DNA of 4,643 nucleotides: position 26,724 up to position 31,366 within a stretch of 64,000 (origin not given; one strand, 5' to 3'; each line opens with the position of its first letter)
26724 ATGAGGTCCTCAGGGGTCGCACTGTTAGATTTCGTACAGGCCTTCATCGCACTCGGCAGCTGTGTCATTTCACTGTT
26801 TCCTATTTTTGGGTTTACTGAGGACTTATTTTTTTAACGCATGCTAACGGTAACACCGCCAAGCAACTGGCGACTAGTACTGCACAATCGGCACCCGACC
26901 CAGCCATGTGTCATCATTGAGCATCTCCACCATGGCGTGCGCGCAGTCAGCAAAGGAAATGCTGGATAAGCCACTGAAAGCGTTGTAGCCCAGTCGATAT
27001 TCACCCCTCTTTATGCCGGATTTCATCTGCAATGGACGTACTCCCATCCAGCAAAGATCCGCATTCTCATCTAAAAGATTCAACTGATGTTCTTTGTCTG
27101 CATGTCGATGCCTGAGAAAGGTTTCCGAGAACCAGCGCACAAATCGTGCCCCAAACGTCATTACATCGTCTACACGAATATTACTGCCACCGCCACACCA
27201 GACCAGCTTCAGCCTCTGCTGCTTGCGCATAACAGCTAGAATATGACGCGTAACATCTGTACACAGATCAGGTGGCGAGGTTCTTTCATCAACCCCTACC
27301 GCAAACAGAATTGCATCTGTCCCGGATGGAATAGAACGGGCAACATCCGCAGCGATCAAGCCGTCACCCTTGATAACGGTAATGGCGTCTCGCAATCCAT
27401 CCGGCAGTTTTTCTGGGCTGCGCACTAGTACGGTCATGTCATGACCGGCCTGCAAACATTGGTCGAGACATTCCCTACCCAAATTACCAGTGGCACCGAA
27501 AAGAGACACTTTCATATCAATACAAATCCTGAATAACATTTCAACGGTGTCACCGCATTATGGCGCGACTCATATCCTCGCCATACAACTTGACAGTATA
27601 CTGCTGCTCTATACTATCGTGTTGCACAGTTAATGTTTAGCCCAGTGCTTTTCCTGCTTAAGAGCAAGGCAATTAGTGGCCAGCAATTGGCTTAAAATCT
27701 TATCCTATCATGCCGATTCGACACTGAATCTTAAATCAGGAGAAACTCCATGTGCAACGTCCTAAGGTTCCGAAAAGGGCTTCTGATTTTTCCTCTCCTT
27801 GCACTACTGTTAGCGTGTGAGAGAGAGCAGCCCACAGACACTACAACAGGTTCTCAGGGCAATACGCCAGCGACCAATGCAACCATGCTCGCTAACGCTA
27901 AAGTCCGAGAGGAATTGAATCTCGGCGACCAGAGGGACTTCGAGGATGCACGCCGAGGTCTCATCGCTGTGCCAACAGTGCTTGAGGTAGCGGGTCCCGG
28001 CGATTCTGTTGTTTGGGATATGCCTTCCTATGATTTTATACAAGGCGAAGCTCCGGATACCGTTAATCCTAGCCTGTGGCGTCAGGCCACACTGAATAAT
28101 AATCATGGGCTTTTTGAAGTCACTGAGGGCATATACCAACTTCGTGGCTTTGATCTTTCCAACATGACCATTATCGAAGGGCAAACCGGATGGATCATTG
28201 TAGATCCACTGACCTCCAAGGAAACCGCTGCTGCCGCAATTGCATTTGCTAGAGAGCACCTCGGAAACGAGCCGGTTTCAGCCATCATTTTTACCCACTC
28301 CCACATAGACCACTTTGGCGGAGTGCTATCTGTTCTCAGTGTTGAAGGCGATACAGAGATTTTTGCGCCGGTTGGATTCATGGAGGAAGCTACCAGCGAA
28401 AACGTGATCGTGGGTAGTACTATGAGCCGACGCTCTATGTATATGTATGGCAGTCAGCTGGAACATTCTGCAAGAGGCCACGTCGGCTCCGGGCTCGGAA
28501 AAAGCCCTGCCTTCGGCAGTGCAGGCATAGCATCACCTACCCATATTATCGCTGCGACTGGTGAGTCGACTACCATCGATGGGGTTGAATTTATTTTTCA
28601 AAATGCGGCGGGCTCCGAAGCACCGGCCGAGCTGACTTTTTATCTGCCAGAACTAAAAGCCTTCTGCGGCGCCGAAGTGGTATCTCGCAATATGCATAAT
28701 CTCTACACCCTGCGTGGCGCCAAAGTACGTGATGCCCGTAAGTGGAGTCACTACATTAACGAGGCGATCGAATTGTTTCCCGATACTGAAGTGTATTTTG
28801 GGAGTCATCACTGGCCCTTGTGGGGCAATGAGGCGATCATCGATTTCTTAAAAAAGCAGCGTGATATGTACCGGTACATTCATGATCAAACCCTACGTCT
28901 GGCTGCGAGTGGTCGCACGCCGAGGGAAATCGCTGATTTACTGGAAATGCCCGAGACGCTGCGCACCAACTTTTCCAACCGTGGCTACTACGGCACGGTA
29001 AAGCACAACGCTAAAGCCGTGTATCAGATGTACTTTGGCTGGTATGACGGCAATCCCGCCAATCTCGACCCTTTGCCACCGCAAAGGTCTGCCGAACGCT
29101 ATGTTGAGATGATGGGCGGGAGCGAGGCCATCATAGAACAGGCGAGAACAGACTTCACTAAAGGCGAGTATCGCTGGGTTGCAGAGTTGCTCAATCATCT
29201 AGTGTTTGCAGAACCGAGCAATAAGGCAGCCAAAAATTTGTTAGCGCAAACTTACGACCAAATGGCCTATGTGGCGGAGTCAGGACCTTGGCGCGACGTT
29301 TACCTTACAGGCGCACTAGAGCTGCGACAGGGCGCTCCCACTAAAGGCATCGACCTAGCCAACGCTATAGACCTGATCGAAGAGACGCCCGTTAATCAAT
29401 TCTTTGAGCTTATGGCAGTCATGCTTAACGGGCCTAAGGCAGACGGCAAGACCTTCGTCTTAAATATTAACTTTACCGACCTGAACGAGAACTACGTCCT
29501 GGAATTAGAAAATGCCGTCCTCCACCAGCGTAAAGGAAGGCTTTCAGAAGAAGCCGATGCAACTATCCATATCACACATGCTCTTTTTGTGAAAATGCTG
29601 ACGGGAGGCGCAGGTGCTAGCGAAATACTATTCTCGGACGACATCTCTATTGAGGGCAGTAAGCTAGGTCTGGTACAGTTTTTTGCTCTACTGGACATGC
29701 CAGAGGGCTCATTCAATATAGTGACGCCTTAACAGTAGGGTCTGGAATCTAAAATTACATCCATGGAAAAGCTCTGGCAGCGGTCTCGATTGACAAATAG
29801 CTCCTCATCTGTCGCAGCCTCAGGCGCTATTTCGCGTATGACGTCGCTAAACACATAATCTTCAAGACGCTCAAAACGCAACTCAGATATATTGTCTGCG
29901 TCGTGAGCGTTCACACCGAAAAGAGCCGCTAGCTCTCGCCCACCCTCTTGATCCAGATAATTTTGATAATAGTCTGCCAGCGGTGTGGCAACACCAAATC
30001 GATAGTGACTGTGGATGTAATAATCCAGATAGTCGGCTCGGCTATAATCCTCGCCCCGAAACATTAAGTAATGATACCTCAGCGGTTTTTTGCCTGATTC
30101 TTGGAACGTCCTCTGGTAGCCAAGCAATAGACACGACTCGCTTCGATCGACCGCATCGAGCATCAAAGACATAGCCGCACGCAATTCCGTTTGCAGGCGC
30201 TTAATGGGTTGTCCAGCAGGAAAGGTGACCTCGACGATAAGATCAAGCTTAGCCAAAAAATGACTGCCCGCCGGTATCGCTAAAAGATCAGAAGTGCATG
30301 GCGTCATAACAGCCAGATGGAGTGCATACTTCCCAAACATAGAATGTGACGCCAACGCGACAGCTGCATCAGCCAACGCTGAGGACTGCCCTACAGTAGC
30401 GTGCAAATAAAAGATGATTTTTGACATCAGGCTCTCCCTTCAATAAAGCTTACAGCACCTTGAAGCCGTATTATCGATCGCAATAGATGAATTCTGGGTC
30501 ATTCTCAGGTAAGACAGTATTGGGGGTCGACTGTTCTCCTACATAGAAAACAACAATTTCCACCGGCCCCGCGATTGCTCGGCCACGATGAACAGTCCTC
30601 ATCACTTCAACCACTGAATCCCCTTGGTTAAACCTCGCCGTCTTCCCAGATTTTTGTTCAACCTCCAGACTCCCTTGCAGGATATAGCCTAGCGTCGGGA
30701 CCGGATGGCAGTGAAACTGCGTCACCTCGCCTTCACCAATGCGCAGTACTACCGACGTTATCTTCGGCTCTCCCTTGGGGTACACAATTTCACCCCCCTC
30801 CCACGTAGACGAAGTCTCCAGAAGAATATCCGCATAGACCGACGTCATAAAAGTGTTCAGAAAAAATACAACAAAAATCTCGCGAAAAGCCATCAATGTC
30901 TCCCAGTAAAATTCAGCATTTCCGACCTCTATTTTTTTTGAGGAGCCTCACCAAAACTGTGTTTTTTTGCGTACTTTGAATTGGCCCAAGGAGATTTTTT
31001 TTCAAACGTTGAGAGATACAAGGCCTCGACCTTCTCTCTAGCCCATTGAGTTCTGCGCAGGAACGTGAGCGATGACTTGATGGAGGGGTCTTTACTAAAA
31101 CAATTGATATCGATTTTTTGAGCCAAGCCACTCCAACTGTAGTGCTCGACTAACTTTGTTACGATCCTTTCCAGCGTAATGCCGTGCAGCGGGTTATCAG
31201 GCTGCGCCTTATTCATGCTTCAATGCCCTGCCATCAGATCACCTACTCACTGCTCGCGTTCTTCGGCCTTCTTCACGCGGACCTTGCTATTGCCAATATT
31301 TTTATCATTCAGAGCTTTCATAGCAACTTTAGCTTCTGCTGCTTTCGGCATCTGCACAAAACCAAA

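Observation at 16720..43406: Mutasome cassette split into three units, each with its own LexA box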

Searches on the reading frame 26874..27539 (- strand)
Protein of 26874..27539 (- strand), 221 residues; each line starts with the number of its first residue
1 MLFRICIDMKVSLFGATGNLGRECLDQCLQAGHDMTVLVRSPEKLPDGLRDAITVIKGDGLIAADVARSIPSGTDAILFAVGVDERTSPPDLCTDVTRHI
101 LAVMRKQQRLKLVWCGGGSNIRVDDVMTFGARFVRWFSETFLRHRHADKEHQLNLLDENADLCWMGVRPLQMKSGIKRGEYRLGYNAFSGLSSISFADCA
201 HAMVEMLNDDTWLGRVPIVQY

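Call 6: search_protein_families(library=pfam, proteins=[window:26874-27539:-])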
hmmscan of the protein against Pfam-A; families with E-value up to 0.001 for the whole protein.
window:26874-27539:- (221 aa): 2 families
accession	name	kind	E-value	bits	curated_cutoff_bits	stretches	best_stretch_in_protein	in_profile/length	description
PF13460.12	NAD_binding_10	-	3.6e-24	86.1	27.2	1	15-209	1-183/184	NAD(P)H-binding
PF01370.27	Epimerase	-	8e-05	22.6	20.9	1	14-116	4-114/240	NAD dependent epimerase/dehydratase family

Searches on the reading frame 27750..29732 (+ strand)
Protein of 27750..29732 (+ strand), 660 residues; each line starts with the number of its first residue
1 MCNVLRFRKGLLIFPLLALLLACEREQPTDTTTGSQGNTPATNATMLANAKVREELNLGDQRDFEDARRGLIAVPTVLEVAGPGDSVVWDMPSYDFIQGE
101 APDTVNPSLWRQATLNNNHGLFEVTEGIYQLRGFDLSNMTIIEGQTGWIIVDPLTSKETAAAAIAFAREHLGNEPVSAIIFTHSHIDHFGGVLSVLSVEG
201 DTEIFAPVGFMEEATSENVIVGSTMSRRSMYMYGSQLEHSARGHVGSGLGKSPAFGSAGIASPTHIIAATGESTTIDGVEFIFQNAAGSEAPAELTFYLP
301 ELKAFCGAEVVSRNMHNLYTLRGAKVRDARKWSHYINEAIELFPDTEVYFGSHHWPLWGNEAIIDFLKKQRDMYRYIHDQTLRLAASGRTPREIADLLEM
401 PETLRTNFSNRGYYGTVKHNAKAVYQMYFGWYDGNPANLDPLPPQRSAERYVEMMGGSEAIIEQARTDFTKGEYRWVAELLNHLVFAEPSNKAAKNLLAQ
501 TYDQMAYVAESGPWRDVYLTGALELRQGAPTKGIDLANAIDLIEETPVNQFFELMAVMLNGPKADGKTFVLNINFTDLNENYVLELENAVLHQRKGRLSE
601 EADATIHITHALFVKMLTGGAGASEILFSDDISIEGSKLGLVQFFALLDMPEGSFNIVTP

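Call 6: search_protein_families(library=pfam, proteins=[window:27750-29732:+])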
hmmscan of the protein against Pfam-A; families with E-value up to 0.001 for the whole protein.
window:27750-29732:+ (660 aa): 5 families
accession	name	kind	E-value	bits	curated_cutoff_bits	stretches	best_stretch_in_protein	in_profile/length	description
PF14863.12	Alkyl_sulf_dimr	-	1.6e-60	203.9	26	1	390-528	1-139/139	Alkyl sulfatase dimerisation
PF14864.11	Alkyl_sulf_C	-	3.3e-36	124.7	27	1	539-660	4-125/125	Alkyl sulfatase C-terminal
PF00753.33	Lactamase_B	-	1.3e-15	58.3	22.7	1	133-198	2-66/196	Metallo-beta-lactamase superfamily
PF12706.13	Lactamase_B_2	-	2.5e-07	30.9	27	1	148-219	2-75/200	Beta-lactamase superfamily domain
PF02036.22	SCP2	-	2.3e-05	25.1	21.3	1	569-638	22-90/101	SCP-2 sterol transfer family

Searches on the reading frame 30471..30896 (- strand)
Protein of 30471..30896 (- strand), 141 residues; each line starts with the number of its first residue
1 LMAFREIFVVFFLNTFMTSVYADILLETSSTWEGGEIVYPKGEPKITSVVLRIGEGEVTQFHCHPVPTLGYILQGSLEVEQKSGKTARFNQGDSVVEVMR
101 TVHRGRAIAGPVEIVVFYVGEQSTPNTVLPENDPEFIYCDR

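Call 7: search_protein_families(library=pfam, proteins=[window:30471-30896:-])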
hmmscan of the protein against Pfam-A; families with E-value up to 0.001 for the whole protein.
window:30471-30896:- (141 aa): 2 families
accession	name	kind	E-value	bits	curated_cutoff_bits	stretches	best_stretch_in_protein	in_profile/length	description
PF07883.17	Cupin_2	-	1.8e-08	34.4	27.2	1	51-117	3-69/70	Cupin domain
PF05899.18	Cupin_3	-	0.0002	21.4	23.5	1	71-96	30-55/74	EutQ-like cupin domain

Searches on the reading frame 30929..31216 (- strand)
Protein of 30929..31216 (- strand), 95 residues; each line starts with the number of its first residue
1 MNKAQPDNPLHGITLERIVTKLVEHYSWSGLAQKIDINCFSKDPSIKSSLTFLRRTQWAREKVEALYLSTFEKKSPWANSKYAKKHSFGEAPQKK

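Call 7: search_protein_families(library=pfam, proteins=[window:30929-31216:-])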
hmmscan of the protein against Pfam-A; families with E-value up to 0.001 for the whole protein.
window:30929-31216:- (95 aa): 1 family
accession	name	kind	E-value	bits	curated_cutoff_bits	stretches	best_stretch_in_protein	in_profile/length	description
PF09905.14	VF530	-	2.9e-35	120.7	27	1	7-68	2-63/63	DNA-binding protein VF530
